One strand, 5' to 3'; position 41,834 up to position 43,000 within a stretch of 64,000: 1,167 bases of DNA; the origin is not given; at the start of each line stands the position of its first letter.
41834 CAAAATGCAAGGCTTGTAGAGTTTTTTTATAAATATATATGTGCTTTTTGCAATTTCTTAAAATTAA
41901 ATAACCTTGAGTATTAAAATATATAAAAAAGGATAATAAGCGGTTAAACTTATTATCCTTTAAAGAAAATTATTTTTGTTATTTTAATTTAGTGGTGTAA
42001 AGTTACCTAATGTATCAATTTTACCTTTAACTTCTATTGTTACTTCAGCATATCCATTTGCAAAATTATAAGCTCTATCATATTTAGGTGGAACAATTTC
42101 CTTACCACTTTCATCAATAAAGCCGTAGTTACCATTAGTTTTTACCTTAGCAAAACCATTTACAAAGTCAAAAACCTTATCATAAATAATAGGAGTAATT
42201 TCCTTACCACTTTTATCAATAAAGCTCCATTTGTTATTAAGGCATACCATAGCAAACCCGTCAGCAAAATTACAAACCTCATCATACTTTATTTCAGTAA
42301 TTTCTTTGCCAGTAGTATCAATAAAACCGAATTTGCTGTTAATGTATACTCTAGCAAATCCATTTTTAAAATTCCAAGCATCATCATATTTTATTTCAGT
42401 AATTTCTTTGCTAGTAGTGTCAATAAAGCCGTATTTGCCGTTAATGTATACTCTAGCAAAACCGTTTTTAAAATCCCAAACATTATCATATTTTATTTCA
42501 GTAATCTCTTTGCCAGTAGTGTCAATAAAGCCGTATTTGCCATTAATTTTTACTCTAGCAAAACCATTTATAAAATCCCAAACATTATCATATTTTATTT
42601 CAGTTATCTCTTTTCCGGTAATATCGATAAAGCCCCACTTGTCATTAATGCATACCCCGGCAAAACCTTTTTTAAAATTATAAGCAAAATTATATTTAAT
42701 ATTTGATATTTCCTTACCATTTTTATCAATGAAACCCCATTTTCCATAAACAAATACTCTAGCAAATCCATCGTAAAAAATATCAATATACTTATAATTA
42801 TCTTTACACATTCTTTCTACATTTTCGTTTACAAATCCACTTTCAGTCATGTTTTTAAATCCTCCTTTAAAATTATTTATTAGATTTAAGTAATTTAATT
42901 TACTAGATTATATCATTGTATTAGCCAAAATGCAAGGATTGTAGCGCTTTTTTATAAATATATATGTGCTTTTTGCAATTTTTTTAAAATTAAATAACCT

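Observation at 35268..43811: ~8.5 kb tandem array of seven self-contained WG-repeat gene cassettes with variable repeat number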

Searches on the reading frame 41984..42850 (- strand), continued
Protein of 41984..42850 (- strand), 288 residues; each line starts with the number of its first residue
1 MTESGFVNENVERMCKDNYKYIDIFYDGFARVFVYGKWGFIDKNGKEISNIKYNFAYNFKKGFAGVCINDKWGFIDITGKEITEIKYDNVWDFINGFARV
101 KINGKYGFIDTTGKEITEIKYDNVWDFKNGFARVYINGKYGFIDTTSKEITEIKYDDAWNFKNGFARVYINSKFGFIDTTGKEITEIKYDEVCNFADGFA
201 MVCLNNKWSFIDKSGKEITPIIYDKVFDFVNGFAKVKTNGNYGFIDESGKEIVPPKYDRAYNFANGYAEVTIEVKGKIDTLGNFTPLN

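Call 70: search_dna_similar(query=window:41984-42850:-, collection=plasmids, mode=protein, max_rows=25)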
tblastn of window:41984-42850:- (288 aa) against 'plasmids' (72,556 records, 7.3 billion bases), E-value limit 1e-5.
Records with a match: 44; places in all: 205; records where one place covers at least 80% of the query: 32.
Best place of each record, by identity: <60% 44.
By first word of the organism name: Clostridium 8; Paenibacillus 4; Calothrix 3; Leptospira 3; Burkholderia 3; Clostridiaceae 2; Pseudanabaena 2; Chondrinema 2; Novosphingobium 2; Rickettsia 2; and 12 more.
By predicted mobility (MOB-suite, as given by PLSDB): non-mobilizable 37; conjugative 5; mobilizable 2.
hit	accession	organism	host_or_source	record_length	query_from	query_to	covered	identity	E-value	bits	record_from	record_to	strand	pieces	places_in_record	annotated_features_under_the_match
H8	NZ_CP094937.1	Paraclostridium bifermentans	Homo sapiens,feces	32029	17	284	93%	43.0%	7e-52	189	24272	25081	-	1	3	WG repeat-containing protein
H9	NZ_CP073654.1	Clostridium beijerinckii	cell culture,fermentation bioreactor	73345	5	285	98%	38.7%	9e-43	163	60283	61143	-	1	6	WG repeat-containing protein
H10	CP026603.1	Clostridiaceae bacterium 14S0207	Bos taurus,whole organsim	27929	6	285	97%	38.5%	3e-45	170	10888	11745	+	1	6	hypothetical protein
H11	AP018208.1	Calothrix brevissima NIES-22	-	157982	5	284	97%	37.0%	2e-55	199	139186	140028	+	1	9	hypothetical protein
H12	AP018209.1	Calothrix brevissima NIES-22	-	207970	5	284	97%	37.0%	4e-54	195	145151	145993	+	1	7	hypothetical protein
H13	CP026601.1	Clostridiaceae bacterium 14S0207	Bos taurus,whole organsim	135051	5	285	98%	35.1%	9e-37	145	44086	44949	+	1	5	hypothetical protein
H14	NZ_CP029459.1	Clostridium novyi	swine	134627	5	283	97%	34.8%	2e-33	135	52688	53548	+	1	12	WG repeat-containing protein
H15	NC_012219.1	Clostridium botulinum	-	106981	5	283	97%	34.8%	3e-33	135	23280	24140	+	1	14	WG repeat-containing protein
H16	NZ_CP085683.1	Paenibacillus polymyxa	Healthy Mulberry Endophytes tissue ...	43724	5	273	93%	35.9%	6e-19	158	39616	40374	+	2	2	WG repeat-containing protein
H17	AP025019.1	Calothrix sp. PCC 7716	-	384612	2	283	98%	33.9%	7e-28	192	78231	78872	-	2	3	hypothetical protein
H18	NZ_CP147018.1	Bernardetia sp. Wsw4-3y2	Red alga,Red algae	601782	5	270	92%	35.2%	6e-40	155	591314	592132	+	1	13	WG repeat-containing protein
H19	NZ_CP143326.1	Cetobacterium somerae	intestine of Yellow Catfish,pure culture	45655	19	284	92%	35.1%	7e-23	105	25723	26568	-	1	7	WG repeat-containing protein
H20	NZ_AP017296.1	Nostoc sp. NIES-3756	-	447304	5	285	98%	32.9%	1e-36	145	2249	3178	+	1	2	WG repeat-containing protein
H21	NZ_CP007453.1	Peptoclostridium acidaminophilum DSM 3953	black mud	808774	25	263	83%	38.6%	3e-48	178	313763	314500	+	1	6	WG repeat-containing protein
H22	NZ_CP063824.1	Clostridium botulinum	Ham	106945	12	257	85%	36.3%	1e-32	134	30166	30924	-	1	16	WG repeat-containing protein (x2)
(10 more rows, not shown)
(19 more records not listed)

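Call 71: get_annotated_region(hit=H15, flank=12000)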
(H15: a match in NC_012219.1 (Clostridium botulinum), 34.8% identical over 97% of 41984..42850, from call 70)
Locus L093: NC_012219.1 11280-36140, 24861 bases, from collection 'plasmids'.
description: Clostridium botulinum plasmid pC2C203U28, complete sequence
organism: Clostridium botulinum (NCBI taxid 1491)
taxonomy: Bacteria; Bacillota; Clostridia; Eubacteriales; Clostridiaceae; Clostridium; Clostridium botulinum
host: -; source: -; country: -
typing (MOB-suite, as given by PLSDB): non-mobilizable; replicon rep_cluster_873
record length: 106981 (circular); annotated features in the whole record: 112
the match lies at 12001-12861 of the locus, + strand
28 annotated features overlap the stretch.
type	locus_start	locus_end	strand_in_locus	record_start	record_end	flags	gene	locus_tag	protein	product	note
CDS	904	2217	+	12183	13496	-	-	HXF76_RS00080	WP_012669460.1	WG repeat-containing protein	-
CDS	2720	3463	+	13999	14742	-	-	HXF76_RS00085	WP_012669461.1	ABC transporter permease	-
CDS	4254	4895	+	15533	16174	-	-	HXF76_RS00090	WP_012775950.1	ABC transporter ATP-binding protein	-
CDS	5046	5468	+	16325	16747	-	-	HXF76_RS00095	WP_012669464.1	hypothetical protein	-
CDS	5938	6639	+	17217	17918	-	-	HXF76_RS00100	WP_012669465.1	hypothetical protein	-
CDS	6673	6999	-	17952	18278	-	-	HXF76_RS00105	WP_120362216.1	lysozyme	-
CDS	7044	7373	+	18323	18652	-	-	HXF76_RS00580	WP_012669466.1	hypothetical protein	-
CDS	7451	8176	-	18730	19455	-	-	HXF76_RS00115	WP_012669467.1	hypothetical protein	-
CDS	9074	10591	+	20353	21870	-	-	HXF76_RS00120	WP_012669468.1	WG repeat-containing protein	-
CDS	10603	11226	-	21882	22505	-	-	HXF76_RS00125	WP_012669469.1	peptidoglycan-binding protein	-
CDS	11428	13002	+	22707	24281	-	-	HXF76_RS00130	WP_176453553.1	WG repeat-containing protein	-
CDS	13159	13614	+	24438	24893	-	tnpA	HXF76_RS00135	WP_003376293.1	IS200/IS605 family transposase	-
CDS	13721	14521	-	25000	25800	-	-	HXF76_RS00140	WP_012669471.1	peptidoglycan-binding domain-containing protein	-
CDS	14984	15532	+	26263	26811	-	-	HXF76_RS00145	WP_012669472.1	sigma-70 family RNA polymerase sigma factor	GO:0006352 - DNA-templated transcription initiation [Evidence IEA]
CDS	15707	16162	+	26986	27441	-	-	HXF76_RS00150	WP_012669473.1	replication initiation protein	GO:0006270 - DNA replication initiation [Evidence IEA]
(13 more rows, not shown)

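Call 74: get_annotated_region(hit=H8, flank=8000)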
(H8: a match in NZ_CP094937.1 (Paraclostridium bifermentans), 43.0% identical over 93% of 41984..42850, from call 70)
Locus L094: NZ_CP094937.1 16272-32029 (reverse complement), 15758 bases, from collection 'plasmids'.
description: Paraclostridium bifermentans strain HD0315_2 plasmid pHD0315_2-4, complete sequence
organism: Paraclostridium bifermentans (NCBI taxid 1490)
taxonomy: Bacteria; Bacillota; Clostridia; Peptostreptococcales; Peptostreptococcaceae; Paraclostridium; Paraclostridium bifermentans
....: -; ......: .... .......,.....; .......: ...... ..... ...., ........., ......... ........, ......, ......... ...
typing (MOB-suite, as given by PLSDB): non-mobilizable
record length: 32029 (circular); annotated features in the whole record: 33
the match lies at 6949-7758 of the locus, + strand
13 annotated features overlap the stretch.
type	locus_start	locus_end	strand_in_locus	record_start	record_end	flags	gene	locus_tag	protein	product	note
CDS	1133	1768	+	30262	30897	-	-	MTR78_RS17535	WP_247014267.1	hypothetical protein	-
CDS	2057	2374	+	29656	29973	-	-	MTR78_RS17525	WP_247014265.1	hypothetical protein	-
CDS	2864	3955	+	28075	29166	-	-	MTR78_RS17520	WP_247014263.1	replication initiation protein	GO:0006270 - DNA replication initiation [Evidence IEA]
CDS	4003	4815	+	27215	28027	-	-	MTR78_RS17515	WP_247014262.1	hypothetical protein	-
CDS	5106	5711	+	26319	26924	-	-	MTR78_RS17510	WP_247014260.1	recombinase family protein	GO:0006310 - DNA recombination [Evidence IEA]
CDS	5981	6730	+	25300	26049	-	-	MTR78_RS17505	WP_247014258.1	hypothetical protein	-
CDS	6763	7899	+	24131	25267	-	-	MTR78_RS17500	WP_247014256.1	WG repeat-containing protein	-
CDS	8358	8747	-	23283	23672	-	-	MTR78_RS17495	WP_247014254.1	hypothetical protein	-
CDS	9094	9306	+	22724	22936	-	-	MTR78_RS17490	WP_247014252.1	hypothetical protein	-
CDS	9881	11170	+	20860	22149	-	-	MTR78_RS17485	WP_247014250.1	DNA-binding response regulator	-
CDS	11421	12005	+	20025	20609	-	-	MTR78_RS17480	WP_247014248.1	hypothetical protein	-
CDS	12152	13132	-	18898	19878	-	-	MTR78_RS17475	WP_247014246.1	hypothetical protein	-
CDS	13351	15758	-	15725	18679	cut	-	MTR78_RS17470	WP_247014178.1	Tn3 family transposase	-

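Call 80: get_annotated_region(hit=H2, flank=6000)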
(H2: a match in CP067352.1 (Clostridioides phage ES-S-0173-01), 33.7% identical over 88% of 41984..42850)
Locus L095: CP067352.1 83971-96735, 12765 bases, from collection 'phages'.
description: Clostridioides phage ES-S-0173-01, complete sequence.
organism: Clostridioides phage ES-S-0173-01 (NCBI taxid 2802961)
taxonomy: Viruses; Duplodnaviria; Heunggongvirae; Uroviricota; Caudoviricetes
host: Clostridioides sp. ES-S-0173-01; source: soil; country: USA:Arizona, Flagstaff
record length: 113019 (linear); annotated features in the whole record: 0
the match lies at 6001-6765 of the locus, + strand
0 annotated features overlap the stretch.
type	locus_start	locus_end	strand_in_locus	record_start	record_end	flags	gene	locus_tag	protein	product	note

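Call 81: get_annotated_region(hit=H3, flank=6000)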
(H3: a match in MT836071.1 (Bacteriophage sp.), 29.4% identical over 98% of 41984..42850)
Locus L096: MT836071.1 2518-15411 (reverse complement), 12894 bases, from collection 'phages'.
description: UNVERIFIED: Bacteriophage sp. clone scaffold_1347 genomic sequence.
organism: Bacteriophage sp. (NCBI taxid 38018)
taxonomy: Viruses
host: -; source: human fecal samples; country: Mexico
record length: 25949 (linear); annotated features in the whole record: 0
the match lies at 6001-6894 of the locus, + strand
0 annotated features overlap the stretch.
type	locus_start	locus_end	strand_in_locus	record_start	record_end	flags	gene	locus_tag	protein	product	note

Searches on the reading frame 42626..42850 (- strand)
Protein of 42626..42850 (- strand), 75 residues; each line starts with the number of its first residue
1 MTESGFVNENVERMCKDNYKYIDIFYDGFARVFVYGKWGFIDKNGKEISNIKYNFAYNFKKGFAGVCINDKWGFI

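Call 36: find_related_loci(query=A3, collection=genome_contigs, flank=10000)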
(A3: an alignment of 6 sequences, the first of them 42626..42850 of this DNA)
Query A3 (75 aa) in genome_contigs; peptide patterns used: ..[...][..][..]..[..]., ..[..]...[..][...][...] (x = any residue, [..] = any of these).
597 stretches matched a pattern (row limit reached: there are more); 541 encode a relative of the query (tblastn E <= 1e-3); the best 80 are kept; 80 distinct loci.
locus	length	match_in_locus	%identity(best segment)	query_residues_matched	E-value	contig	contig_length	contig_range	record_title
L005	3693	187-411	55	1-75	7e-23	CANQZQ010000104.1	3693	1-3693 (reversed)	MAG: uncultured Bacilli bacterium isolate Lapin-017__bin6 genome assembly, contig: Lapin-017__NODE_24011_length_3693_cov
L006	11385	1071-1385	47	3-75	4e-18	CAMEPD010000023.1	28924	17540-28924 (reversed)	MAG: uncultured Muribaculaceae bacterium isolate SRR11489778_bin.21_metaWRAP_v1.3_MAG genome assembly, contig: ERZ114667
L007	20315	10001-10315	48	5-75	6e-18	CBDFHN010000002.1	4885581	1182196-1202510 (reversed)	MAG: Flavobacteriaceae bacterium isolate d55f30a9-e47d-4664-b1cb-90e7c3cf2b7e genome assembly, contig: contig_2, whole g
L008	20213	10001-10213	52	5-75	2e-17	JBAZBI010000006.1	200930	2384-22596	MAG: Ignavibacteriaceae bacterium isolate SO_2017_GW1_109 NODE_521_length_200930_cov_4.167119_OW334_2017, whole genome s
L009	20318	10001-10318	44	5-75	4e-16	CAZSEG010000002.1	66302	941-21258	MAG TPA_asm: uncultured Chitinophagaceae bacterium isolate SRP344714_co2_508 genome assembly, contig: NODE_955_length_66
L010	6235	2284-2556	53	5-75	7e-16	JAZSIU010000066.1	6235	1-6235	MAG: Bacteroidaceae bacterium isolate T1900044569_TS20190035.MAGScoT_cleanbin_000006 SGB_424_k141_2426688, whole genome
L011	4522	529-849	41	3-75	8e-16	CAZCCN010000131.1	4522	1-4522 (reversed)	MAG TPA_asm: uncultured Ferruginibacter sp. isolate binchicken_co298_387 genome assembly, contig: NODE_41329_length_4522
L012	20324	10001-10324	46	2-75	2e-15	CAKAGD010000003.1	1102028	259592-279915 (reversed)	MAG TPA_asm: uncultured Catonella sp. isolate DRR214959_bin.5_metaWRAP_v1.1_MAG genome assembly, contig: BNJS01001211, w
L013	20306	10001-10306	45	3-75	2e-15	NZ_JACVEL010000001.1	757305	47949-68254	Taishania pollutisoli strain CZZ-1 CZZ-1_scaffold1, whole genome shotgun sequence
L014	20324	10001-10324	42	5-75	6e-15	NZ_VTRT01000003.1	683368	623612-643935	Pedobacter sp. BS3 BS3-1_scaffold3, whole genome shotgun sequence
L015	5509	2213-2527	44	5-75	2e-14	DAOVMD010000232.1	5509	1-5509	MAG TPA_asm: Candidatus Mcinerneyibacteriota bacterium isolate CSMAG_1462 CSMAG_1462_k141_1112279_length_5509_cov_25.000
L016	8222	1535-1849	42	5-75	2e-14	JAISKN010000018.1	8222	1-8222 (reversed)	MAG: Prevotellaceae bacterium isolate Hs463_bin52 k119_1895603, whole genome shotgun sequence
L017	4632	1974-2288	39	5-75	2e-14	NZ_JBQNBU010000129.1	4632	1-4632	MAG: Catonella sp. isolate A39_bin.10 NODE_1315_length_4632_cov_27.875464, whole genome shotgun sequence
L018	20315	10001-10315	42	3-75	2e-14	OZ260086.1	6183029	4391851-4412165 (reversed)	MAG: Sphingobacteriaceae bacterium isolate CRY1-m2-bin06 genome assembly, chromosome: 1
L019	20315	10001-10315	45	3-75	3e-14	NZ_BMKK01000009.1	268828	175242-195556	Emticicia aquatilis strain CGMCC 1.15958 sequence09, whole genome shotgun sequence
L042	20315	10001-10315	35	5-75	5e-13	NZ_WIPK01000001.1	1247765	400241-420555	Paraclostridium dentum strain SKVG24 NODE_1_length_1247765_cov_50-922048, whole genome shotgun sequence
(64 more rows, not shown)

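Call 96: search_protein_families(library=pfam, proteins=[L042:6450-7865:+, L042:7981-9369:+, L042:10708-11082:+, L042:11075-11767:+, L042:11804-12670:+, L042:13020-13832:+], max_evalue=0.00001)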
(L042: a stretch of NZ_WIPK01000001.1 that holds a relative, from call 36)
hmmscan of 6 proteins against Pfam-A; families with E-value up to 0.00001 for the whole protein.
L042:6450-7865:+ (471 aa): 1 family
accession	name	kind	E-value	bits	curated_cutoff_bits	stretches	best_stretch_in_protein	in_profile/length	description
PF00515.34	TPR_1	-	9.2e-06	25.7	27.8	0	197-220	5-28/34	Tetratricopeptide repeat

L042:7981-9369:+ (462 aa): 10 families
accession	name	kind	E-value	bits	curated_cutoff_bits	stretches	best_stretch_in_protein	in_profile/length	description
PF07719.23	TPR_2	-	9.4e-16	57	27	0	417-438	3-24/34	Tetratricopeptide repeat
PF13174.12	TPR_6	-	1.6e-14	53.9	26.3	0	416-448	1-33/33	Tetratricopeptide repeat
PF13181.12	TPR_8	-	3.2e-14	52.2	25.7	0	416-438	2-24/34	Tetratricopeptide repeat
PF13428.12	TPR_14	-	1.1e-13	50.8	23.5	0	417-448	3-34/44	Tetratricopeptide repeat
PF14559.12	TPR_19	-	3.8e-13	50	25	0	394-450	8-61/68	Tetratricopeptide repeat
PF13424.12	TPR_12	-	1e-12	48.5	30.1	0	380-438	5-68/77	Tetratricopeptide repeat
PF00515.34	TPR_1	-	1.2e-09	38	27.8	0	416-437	2-23/34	Tetratricopeptide repeat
PF13432.12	TPR_16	-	4.9e-09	36.9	32.7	0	345-404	2-58/65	Tetratricopeptide repeat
PF13431.12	TPR_17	-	3.3e-07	30.5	24.4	0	415-436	13-34/34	Tetratricopeptide repeat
PF13176.12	TPR_7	-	1.7e-06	28.1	27.9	0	417-438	1-22/36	Tetratricopeptide repeat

L042:10708-11082:+ (124 aa): 1 family
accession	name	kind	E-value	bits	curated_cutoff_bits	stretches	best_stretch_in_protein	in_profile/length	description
PF03788.19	LrgA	-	2.8e-28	98.2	28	1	14-109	1-94/94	LrgA family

L042:11075-11767:+ (230 aa): 1 family
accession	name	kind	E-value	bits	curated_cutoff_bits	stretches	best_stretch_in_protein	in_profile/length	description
PF04172.21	LrgB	-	4.4e-73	245.7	25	1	15-227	1-213/214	LrgB-like family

L042:11804-12670:+ (288 aa): 2 families
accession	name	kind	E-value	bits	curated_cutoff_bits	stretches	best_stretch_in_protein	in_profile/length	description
PF02588.21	YitT_membrane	-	6.8e-55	186.1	24.3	1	16-221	2-205/205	Uncharacterised 5xTM membrane BCR, YitT family COG1284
PF10035.14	DUF2179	-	1.3e-23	83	22.8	1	226-280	1-55/55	Uncharacterized protein conserved in bacteria (DUF2179)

L042:13020-13832:+ (270 aa): 1 family
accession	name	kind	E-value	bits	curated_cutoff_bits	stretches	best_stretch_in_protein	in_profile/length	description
PF02493.26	MORN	-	2e-42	141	22.5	1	200-220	1-21/23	MORN repeat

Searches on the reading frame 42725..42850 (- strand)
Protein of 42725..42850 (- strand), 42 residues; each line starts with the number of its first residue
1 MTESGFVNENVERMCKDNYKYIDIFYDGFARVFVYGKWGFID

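Call 54: find_homologous_proteins(query=A5, max_evalue=1)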
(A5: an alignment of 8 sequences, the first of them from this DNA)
Query A5 (8 sequences): no candidate shares three 5-residue words with the query. No homologue found.

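Call 86: search_protein_representatives(alignment_id=A7)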
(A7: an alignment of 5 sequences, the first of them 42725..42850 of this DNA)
Query: 5 sequences, 42 profile positions. Proteins with E-value up to 0.001 (for the whole library): 18775; up to 1e-10: 5972; up to 1e-30: 219. The best 150 are listed.
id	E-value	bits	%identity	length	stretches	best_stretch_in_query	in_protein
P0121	2.5e-53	194.0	-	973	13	19-42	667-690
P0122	9.2e-52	189.0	-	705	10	17-42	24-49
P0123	5.2e-51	186.6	-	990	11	16-42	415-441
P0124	6.8e-51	186.2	-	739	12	22-42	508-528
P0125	1.5e-50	185.1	-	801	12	19-42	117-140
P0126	1.7e-49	181.7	-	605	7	18-42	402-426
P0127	4.7e-49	180.3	-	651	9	18-42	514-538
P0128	1.8e-48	178.4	-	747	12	18-42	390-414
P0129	2.0e-48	178.3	-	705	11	5-42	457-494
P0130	2.1e-48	178.3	-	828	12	19-42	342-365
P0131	1.1e-47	175.9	-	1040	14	6-42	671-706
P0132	1.3e-47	175.7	-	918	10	24-42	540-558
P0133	6.6e-47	173.4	-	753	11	18-42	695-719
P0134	1.3e-46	172.5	-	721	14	25-42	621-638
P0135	1.7e-45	168.9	-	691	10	20-42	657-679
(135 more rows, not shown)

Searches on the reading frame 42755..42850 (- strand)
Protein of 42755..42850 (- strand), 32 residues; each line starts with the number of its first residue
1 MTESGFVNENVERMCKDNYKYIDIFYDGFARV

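Call 50: find_related_loci(query=A4, collection=metagenome_contigs, flank=10000)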
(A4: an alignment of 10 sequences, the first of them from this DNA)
Query A4 (32 aa) in metagenome_contigs; peptide patterns used: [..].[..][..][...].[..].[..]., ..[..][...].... (x = any residue, [..] = any of these).
190 stretches matched a pattern; 1 encode a relative of the query (tblastn E <= 1e-3); 1 distinct loci.
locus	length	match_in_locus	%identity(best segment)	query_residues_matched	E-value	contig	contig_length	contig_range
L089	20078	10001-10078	50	4-29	2e-5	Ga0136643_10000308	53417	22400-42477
